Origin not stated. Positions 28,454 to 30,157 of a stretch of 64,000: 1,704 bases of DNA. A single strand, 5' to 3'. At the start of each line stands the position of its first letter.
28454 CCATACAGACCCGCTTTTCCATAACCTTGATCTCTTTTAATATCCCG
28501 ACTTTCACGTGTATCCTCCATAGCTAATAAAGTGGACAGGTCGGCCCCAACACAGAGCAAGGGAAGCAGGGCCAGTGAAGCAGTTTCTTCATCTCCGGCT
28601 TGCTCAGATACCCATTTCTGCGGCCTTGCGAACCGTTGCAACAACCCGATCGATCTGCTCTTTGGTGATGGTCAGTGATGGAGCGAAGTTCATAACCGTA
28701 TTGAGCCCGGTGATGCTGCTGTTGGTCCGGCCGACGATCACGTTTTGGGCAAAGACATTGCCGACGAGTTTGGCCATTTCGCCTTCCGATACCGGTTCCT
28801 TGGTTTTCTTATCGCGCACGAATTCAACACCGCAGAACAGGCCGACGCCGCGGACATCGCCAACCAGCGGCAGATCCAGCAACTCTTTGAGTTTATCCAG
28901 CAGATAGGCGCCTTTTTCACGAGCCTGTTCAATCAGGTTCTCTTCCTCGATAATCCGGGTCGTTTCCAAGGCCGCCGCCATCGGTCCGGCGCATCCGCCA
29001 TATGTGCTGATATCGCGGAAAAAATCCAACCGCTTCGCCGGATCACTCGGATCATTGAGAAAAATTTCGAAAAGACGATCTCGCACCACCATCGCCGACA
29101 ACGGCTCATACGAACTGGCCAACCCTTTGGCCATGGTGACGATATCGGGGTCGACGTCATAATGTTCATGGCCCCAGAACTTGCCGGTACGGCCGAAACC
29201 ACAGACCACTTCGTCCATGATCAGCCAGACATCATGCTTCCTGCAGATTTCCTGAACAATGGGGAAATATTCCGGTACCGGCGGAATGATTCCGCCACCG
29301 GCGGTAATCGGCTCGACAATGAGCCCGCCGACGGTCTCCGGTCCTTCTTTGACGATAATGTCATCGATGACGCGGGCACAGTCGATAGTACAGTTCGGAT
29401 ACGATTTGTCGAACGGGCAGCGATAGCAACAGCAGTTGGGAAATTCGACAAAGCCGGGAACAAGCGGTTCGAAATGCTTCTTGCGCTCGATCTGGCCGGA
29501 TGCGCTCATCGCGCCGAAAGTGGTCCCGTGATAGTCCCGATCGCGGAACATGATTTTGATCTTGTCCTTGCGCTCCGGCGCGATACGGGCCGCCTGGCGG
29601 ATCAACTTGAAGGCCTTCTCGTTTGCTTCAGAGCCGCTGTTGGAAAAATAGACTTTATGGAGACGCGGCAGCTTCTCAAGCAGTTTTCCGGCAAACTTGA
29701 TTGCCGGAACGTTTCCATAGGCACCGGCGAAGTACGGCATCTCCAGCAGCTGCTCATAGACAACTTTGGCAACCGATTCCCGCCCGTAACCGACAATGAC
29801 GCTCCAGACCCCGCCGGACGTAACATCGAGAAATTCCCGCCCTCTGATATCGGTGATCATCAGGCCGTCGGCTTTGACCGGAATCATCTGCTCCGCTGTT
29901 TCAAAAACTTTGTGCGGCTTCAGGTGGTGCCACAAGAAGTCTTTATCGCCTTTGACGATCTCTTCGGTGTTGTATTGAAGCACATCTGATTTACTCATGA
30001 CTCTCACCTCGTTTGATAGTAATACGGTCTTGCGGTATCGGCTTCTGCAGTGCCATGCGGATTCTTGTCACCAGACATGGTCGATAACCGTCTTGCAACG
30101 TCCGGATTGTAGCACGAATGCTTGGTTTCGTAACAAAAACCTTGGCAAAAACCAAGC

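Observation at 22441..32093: Combined C-S and C-P cleavage cluster: Xsc, class III omega-aminotransferase, Ald, GntR and PhnX, convergent with a TRAP transporter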

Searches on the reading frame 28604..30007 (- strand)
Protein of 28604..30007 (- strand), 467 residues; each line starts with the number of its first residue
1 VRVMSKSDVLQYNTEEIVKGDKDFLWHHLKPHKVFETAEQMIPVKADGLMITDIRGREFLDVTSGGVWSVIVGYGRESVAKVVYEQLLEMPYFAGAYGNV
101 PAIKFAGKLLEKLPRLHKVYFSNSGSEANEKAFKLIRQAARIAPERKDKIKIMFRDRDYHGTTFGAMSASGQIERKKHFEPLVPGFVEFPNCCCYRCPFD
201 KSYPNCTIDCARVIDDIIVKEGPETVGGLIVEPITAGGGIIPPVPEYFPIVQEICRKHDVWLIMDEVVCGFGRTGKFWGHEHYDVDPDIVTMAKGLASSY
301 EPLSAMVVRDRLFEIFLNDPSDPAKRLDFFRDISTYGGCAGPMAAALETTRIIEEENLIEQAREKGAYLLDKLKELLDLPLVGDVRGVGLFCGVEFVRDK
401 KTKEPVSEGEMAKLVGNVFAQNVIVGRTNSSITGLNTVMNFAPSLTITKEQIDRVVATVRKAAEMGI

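Call 3: search_protein_families(library=pfam, proteins=[window:28604-30007:-])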
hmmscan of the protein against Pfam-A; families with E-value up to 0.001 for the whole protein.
window:28604-30007:- (467 aa): 1 family
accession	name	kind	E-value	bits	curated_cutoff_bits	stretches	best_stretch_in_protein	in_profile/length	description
PF00202.27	Aminotran_3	-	5.5e-89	299.1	30.5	1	41-461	11-401/403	Aminotransferase class-III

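Call 4: search_protein_families(library=ncbifam, proteins=[window:28604-30007:-])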
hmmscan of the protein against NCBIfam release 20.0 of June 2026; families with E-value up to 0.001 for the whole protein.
window:28604-30007:- (467 aa): 69 families (the best 25 are shown)
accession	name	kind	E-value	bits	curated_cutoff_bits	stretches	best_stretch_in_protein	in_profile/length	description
NF005812.0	PRK07678.1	subfamily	3.8e-142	474.1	488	1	13-463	6-447/451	aminotransferase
NF005102.0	PRK06541.1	equivalog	2.3e-110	369.2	574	1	13-462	8-452/460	aspartate aminotransferase family protein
NF004767.0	PRK06105.1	subfamily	9.7e-97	324.4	517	1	15-462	6-446/460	aminotransferase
NF005683.0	PRK07481.1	subfamily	4.1e-95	319.4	575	1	19-463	8-447/453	hypothetical protein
NF005682.0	PRK07480.1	subfamily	1.7e-93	313.8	510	1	11-463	7-449/459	aminotransferase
NF005447.0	PRK07036.1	equivalog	5.1e-92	309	618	1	10-463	6-452/468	aminotransferase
NF005684.0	PRK07482.1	subfamily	1.8e-91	307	687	1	13-463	4-452/464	hypothetical protein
NF005375.0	PRK06917.1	equivalog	4.4e-85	286.1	535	1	44-463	19-436/448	aspartate aminotransferase family protein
NF005685.0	PRK07483.1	equivalog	2.6e-82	277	485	1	39-464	12-436/444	aspartate aminotransferase family protein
NF004426.0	PRK05769.1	equivalog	3.7e-76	256.7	552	1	35-462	32-436/441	acetyl ornithine aminotransferase family protein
NF004718.0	PRK06062.1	subfamily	2.1e-74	250.7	472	1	16-464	18-447/454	hypothetical protein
NF049939.1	HyAminethphonNHLyPbfA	equivalog_domain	1.4e-73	247.8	525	1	44-462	48-438/442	(R)-1-hydroxy-2-aminoethylphosphonate ammonia-lyase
NF004625.0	PRK05965.1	subfamily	1.6e-73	248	729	1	14-462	3-444/460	hypothetical protein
NF052567.1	OmAmTferAptACaul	equivalog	2.3e-73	247.4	500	1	25-462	5-427/431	omega-aminotransferase AptA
TIGR00707.1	argD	subfamily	5.9e-73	245.9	410.05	1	39-462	9-379/381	acetylornithine/succinylornithine family transaminase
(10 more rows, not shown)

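Call 9: find_related_loci(query=window:28604-30007:-, collection=genome_contigs, flank=10000)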
Query window:28604-30007:- (467 aa) in genome_contigs; peptide patterns used: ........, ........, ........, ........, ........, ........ (x = any residue, [..] = any of these).
183 stretches matched a pattern; 74 encode a relative of the query (tblastn E <= 1e-3); 73 distinct loci.
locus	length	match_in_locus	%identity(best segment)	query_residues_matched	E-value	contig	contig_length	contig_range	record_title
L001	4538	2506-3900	86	3-467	0e+0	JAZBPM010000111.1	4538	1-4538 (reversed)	MAG: Desulfofustis sp. isolate bin.27 k117_2979558, whole genome shotgun sequence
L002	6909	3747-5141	86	3-467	0e+0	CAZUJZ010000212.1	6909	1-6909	MAG TPA_asm: uncultured Desulfofustis sp. isolate SRP332253_co1_173 genome assembly, contig: NODE_17875_length_6909_cov_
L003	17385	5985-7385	84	1-467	0e+0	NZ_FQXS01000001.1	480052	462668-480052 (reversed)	Desulfofustis glycolicus DSM 9705, whole genome shotgun sequence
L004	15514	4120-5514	87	3-467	0e+0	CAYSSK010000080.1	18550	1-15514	MAG TPA_asm: uncultured Desulfofustis sp. isolate SRP141376_co4_295 genome assembly, contig: NODE_5193_length_18550_cov_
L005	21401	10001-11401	77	1-467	0e+0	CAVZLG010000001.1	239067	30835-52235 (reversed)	MAG: uncultured delta proteobacterium isolate MFD03804.bin.2.98 genome assembly, contig: contig_11014, whole genome shot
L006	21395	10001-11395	77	3-467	0e+0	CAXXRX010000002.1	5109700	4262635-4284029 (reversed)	MAG: Desulfocapsaceae bacterium isolate 1aa78899-e997-4579-a1ce-6e823d9c38b0 genome assembly, contig: contig_2, whole ge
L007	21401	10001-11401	75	1-467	0e+0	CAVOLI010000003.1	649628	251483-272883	MAG: uncultured delta proteobacterium isolate MFD09964.bin.2.242 genome assembly, contig: contig_18266, whole genome sho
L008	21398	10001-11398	76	2-467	0e+0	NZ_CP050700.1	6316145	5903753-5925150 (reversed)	Desulfopila sp. IMCC35008 chromosome, complete genome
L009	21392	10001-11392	77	4-467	0e+0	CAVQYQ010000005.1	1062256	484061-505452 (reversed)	MAG: uncultured delta proteobacterium isolate MFD03804.bin.1.183 genome assembly, contig: contig_22790, whole genome sho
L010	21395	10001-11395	76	3-467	0e+0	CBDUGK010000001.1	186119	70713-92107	MAG TPA_asm: uncultured Desulfobulbaceae bacterium isolate SRR22808130_binner12_Refined_12 genome assembly, contig: ERZ2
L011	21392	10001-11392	75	1-464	0e+0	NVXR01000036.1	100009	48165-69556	MAG: Desulfotalea sp. isolate NORP6 Contig_source1382A_23361, whole genome shotgun sequence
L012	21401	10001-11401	75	1-467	0e+0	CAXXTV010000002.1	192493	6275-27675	MAG: Desulfocapsaceae bacterium isolate 9ac7e68f-4adb-488a-affb-9f10dc14a897 genome assembly, contig: contig_2, whole ge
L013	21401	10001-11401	75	1-467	0e+0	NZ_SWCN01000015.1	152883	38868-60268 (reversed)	Desulforhopalus sp. IMCC35007 NODE_15_length_152883_cov_81.988838, whole genome shotgun sequence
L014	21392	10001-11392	75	3-467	0e+0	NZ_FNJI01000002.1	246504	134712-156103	Desulforhopalus singaporensis strain DSM 12130, whole genome shotgun sequence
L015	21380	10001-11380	71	5-464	0e+0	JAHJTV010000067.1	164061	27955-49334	MAG: bacterium isolate OS_PC_MetaG.mb.69 OS_PC_MetaG.mb.69_k141_492095, whole genome shotgun sequence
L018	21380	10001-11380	69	5-464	0e+0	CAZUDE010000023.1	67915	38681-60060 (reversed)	MAG TPA_asm: uncultured Desulfobacula sp. isolate binchicken_co191_106 genome assembly, contig: NODE_416_length_67915_co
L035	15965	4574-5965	69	1-464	0e+0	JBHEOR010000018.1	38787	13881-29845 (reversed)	MAG: Desulfopila sp. isolate S6_bin.40.strict S6_NODE_18, whole genome shotgun sequence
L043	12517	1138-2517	68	5-464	0e+0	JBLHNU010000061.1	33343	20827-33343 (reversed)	MAG: Desulforhopalus sp. isolate 3300055726_39 Ga0535650_0001422, whole genome shotgun sequence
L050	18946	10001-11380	68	5-464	0e+0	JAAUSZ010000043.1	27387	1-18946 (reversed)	MAG: Desulfobacula sp. isolate SM1_1_2 NODE_441_length_27387_cov_3.826926, whole genome shotgun sequence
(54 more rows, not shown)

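Call 17: search_solved_structures(query=window:28604-30007:-, max_evalue=1e-40)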
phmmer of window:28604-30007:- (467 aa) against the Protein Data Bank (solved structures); distinct sequences matched with E-value up to 1e-40: 73 (the best 60 are shown).
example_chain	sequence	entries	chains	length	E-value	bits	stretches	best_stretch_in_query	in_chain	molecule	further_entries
3n5m_A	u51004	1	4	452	2.3e-110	372.7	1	13-464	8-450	Adenosylmethionine-8-amino-7-oxononanoate aminotransferase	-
7ypm_A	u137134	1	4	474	4.8e-76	259.6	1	25-463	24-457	Aspartate aminotransferase family protein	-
5kr6_A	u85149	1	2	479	9.4e-76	258.6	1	13-463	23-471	4-aminobutyrate transaminase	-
6s54_A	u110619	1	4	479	4.1e-75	256.5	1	25-461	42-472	Aspartate aminotransferase family protein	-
7ypn_B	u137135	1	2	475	4.5e-74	253.1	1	25-463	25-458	Aspartate aminotransferase family protein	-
5kr5_A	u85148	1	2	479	4.7e-74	253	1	44-462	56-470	4-aminobutyrate transaminase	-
9qc2_A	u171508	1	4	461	3e-72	247.1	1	20-420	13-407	Aspartate aminotransferase family protein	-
9gh9_A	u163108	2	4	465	6.7e-72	245.9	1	20-420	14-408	Aspartate aminotransferase family protein | Streptomyces aminotransferase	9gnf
9qgh_A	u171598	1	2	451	1.9e-71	244.4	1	22-420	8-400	Aspartate aminotransferase family protein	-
5ghf_A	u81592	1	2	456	1.9e-71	244.4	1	37-459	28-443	Aminotransferase class-III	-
5kr3_A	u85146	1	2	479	3.2e-71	243.7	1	45-463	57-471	4-aminobutyrate transaminase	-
9cf4_A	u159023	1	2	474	4.2e-71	243.3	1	40-464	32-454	Aminotransferase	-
5kqw_A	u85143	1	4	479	1.6e-70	241.4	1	45-463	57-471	4-aminobutyrate transaminase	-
5kr4_A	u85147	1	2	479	4.5e-70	239.9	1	44-463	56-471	4-aminobutyrate transaminase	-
5ghg_A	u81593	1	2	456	1.1e-69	238.7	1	37-459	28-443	Aminotransferase class-III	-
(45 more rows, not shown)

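Call 18: find_homologous_proteins(query=window:28604-30007:-, max_evalue=1e-30)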
Query window:28604-30007:- (467 aa): 8000 proteins with E <= 1e-30 among 8000 candidates; the best 120 are listed.
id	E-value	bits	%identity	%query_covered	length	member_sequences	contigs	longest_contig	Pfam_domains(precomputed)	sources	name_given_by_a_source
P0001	0.0e+0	1070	100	99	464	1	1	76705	PF00202.28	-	-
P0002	1.6e-277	939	86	99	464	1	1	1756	PF00202.28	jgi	-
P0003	5.7e-277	937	86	99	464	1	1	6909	PF00202.28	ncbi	-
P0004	5.7e-275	930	85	99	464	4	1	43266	PF00202.28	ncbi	-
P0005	3.7e-274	928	86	99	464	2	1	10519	PF00202.28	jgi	jgi:taurine-pyruvate aminotransferase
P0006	1.3e-256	870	79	99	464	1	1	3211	PF00202.28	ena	-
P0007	7.2e-255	864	78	99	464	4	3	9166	PF00202.28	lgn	-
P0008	2.5e-254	862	77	99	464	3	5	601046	PF00202.28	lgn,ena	-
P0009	2.9e-254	862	78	99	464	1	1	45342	PF00202.28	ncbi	-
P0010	5.2e-253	858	77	99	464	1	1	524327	PF00202.28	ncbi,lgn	-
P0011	2.2e-252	856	77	99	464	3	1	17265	PF00202.28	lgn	-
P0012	2.9e-252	856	79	99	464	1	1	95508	PF00202.28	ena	-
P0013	6.5e-252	854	78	99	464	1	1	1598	PF00202.28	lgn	-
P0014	1.3e-251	853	76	99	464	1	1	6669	PF00202.28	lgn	-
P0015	3.7e-251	852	77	99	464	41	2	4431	PF00202.28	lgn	-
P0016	4.5e-251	852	78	99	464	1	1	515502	PF00202.28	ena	-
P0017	6.2e-251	851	77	99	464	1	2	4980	PF00202.28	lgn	-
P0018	2.5e-250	849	76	99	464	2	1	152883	PF00202.28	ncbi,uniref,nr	ncbi:aspartate aminotransferase family protein [Desulforhopalus sp. IMCC35007]|uniref:aminotransfera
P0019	2.7e-250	849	76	99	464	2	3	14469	PF00202.28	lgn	-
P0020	3.9e-250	848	76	99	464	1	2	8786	PF00202.28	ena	-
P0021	5.0e-250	848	76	99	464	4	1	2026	PF00202.28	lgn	-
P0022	2.1e-249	846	76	99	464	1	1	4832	PF00202.28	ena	-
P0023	2.2e-249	846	76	99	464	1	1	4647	PF00202.28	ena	-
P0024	2.4e-249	846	75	99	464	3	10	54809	PF00202.28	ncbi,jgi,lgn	jgi:taurine-pyruvate aminotransferase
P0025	4.1e-249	845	76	99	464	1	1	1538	PF00202.28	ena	-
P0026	5.0e-249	845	75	99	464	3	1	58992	PF00202.28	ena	-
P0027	8.2e-249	844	76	99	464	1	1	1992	PF00202.28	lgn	-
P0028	1.6e-248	843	76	99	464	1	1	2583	PF00202.28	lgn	-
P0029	1.9e-248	843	75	99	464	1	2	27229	PF00202.28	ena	-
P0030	3.9e-248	842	76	99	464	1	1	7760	PF00202.28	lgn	-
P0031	6.0e-248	841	75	99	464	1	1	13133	PF00202.28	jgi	-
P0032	6.2e-248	841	75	99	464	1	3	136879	PF00202.28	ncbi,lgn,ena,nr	ncbi:MAG: aspartate aminotransferase family protein [Desulfotalea sp.]|nr:MAG: aspartate aminotransf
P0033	7.2e-248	841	77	99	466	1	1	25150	PF00202.28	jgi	-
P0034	8.1e-248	841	75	99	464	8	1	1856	PF00202.28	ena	-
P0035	1.0e-247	841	76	99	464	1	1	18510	PF00202.28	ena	-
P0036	1.4e-247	840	75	99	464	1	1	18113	PF00202.28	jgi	-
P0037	1.4e-247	840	75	100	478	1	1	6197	PF00202.28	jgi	jgi:taurine-pyruvate aminotransferase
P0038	1.4e-247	840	76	99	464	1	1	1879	PF00202.28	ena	-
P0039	1.7e-247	840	74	100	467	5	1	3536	PF00202.28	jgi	jgi:taurine-pyruvate aminotransferase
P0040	3.2e-247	839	76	99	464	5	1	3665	PF00202.28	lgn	-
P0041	3.9e-247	839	75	99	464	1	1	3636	PF00202.28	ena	-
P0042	4.5e-247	838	75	99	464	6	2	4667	PF00202.28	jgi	jgi:taurine-pyruvate aminotransferase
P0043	4.8e-247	838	75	99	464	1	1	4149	PF00202.28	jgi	-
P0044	8.5e-247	837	75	99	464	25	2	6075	PF00202.28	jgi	jgi:taurine-pyruvate aminotransferase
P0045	1.9e-246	836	75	99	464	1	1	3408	PF00202.28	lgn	-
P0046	2.4e-244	829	74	99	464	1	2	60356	PF00202.28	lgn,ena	-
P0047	5.0e-244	828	74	99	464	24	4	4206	PF00202.28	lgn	-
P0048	7.7e-244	828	75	99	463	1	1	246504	PF00202.28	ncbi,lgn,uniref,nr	ncbi:aminotransferase family protein [Desulforhopalus singaporensis]|uniref:Taurine--pyruvate aminot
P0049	1.2e-243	827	73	99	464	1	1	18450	PF00202.28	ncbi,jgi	ncbi:MAG: taurine-pyruvate aminotransferase [Desulforhopalus sp.]|jgi:taurine-pyruvate aminotransfer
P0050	1.4e-243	827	73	100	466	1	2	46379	PF00202.28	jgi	jgi:taurine-pyruvate aminotransferase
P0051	3.1e-243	826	73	99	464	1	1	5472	PF00202.28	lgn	-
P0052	1.4e-242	824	73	99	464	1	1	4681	PF00202.28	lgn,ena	-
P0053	1.6e-242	823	73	100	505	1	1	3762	PF00202.28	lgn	-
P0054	2.4e-241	819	73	99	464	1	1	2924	PF00202.28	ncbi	-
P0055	2.2e-240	816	73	99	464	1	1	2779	PF00202.28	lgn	-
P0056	6.2e-239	812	73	99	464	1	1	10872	PF00202.28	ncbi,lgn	ncbi:MAG: aspartate aminotransferase family protein [Desulfopila sp.]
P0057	1.4e-237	807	73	99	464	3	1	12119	PF00202.28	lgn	-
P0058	8.0e-237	805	71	99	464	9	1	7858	PF00202.28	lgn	-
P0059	3.4e-232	789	71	99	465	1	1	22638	PF00202.28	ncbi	-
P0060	3.9e-232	789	72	96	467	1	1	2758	PF00202.28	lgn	-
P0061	1.9e-230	784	71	99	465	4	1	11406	PF00202.28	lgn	-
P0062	3.3e-230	783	72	98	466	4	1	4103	PF00202.28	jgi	jgi:taurine-pyruvate aminotransferase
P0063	1.1e-229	781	72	98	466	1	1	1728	PF00202.28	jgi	-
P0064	1.6e-229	781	70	99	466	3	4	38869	PF00202.28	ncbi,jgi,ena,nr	ncbi:MAG TPA: aspartate aminotransferase family protein [Desulfobacteraceae bacterium]|nr:aspartate 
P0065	6.1e-229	779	71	99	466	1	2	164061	PF00202.28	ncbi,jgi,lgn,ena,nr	ncbi:aminotransferase class III-fold pyridoxal phosphate-dependent enzyme [bacterium]|nr:aminotransf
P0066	9.3e-229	778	71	98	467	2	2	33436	PF00202.28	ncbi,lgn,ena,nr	ncbi:MAG: aminotransferase class III-fold pyridoxal phosphate-dependent enzyme [Desulfobacterales ba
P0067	1.7e-228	777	71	99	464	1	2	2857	PF00202.28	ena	-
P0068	2.9e-228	776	70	99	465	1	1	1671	PF00202.28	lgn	-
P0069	3.1e-228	776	71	99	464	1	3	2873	PF00202.28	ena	-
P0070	3.1e-228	776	71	99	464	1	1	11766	PF00202.28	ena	-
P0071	3.1e-228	776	70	99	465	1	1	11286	PF00202.28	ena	-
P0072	3.5e-228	776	71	99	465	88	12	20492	PF00202.28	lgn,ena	-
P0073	3.6e-228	776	71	99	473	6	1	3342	PF00202.28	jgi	jgi:taurine-pyruvate aminotransferase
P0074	7.6e-228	775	71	99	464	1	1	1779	PF00202.28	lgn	-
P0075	7.7e-228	775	71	99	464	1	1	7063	PF00202.28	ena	-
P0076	9.0e-228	775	69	99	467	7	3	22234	PF00202.28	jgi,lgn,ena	jgi:taurine-pyruvate aminotransferase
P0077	1.4e-227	774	70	98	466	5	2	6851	PF00202.28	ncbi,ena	ncbi:MAG: aminotransferase class III-fold pyridoxal phosphate-dependent enzyme [Desulfobacterium sp.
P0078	2.4e-227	773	71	98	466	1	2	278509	PF00202.28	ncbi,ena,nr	ncbi:MAG: aminotransferase [Desulfobacterales bacterium]|nr:aminotransferase [Desulfobacterales bact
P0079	3.1e-227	773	69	98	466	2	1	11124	PF00202.28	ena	-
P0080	4.2e-227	773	69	99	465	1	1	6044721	PF00202.28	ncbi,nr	ncbi:MAG: aminotransferase class III-fold pyridoxal phosphate-dependent enzyme [Desulfobacter sp.]|n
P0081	4.4e-227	772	71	98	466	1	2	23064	PF00202.28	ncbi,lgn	-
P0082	7.7e-227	772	69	99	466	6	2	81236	PF00202.28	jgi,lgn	jgi:taurine-pyruvate aminotransferase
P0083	8.3e-227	772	69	99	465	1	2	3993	PF00202.28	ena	-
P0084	1.2e-226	771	71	98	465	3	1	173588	PF00202.28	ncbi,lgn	ncbi:aminotransferase family protein [Desulfocicer niacini]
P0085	1.7e-226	771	70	99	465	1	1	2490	PF00202.28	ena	-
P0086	2.7e-226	770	70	99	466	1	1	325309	PF00202.28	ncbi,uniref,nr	ncbi:aminotransferase family protein [Desulfogranum mediterraneum]|uniref:aminotransferase family pr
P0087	3.3e-226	770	71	99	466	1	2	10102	PF00202.28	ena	-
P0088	3.8e-226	769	69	97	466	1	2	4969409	PF00202.28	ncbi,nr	ncbi:MAG: aminotransferase class III-fold pyridoxal phosphate-dependent enzyme [Desulfobacter sp.]|n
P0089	4.4e-226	769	70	99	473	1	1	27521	PF00202.28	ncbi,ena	-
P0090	5.6e-226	769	70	99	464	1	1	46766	PF00202.28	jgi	-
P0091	7.9e-226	768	71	98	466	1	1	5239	PF00202.28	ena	-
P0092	8.5e-226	768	70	99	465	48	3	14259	PF00202.28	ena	-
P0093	9.0e-226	768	69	98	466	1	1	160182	PF00202.28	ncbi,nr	ncbi:MAG: aminotransferase class III-fold pyridoxal phosphate-dependent enzyme [Desulfotignum sp.]|n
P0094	1.0e-225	768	70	99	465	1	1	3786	PF00202.28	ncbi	-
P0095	1.2e-225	768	70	98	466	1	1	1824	PF00202.28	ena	-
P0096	1.2e-225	768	70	99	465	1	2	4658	PF00202.28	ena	-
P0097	1.2e-225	768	68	99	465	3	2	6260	PF00202.28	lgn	-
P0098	2.2e-225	767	69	99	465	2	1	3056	PF00202.28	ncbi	-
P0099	3.5e-225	766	69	98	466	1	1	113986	PF00202.28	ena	-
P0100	3.8e-225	766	69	98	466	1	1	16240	PF00202.28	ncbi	-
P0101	4.1e-225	766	69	99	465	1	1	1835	PF00202.28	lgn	-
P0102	4.8e-225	766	70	98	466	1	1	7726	PF00202.28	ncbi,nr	ncbi:MAG: aminotransferase class III-fold pyridoxal phosphate-dependent enzyme [Desulfobacteraceae b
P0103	5.8e-225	765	68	99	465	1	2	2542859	PF00202.28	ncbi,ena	-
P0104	1.4e-224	764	69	99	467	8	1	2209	PF00202.28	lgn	-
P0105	1.6e-224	764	70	96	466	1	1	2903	PF00202.28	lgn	-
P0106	1.7e-224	764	69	99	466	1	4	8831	PF00202.28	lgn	-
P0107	1.8e-224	764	70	98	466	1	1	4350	PF00202.28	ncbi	-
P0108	1.8e-224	764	69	98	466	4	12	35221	PF00202.28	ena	-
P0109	2.7e-224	763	69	99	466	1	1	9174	PF00202.28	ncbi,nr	ncbi:MAG: aminotransferase class III-fold pyridoxal phosphate-dependent enzyme [Desulfobacteraceae b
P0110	3.4e-224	763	71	98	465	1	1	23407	PF00202.28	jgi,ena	-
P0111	4.9e-224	762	68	99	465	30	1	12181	PF00202.28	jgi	-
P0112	4.9e-224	762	68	98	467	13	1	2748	PF00202.28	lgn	-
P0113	6.0e-224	762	71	98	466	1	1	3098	PF00202.28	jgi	-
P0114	6.0e-224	762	69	99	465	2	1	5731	PF00202.28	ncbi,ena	-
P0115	2.0e-223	760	70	96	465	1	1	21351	PF00202.28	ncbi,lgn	-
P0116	2.2e-223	760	69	98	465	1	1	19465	PF00202.28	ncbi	-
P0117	2.6e-223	760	69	96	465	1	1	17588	PF00202.28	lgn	-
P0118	3.2e-223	760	70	98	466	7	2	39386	PF00202.28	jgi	jgi:taurine-pyruvate aminotransferase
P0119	3.4e-223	760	68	99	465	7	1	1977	PF00202.28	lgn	-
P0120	3.4e-223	760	68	98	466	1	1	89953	PF00202.28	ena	-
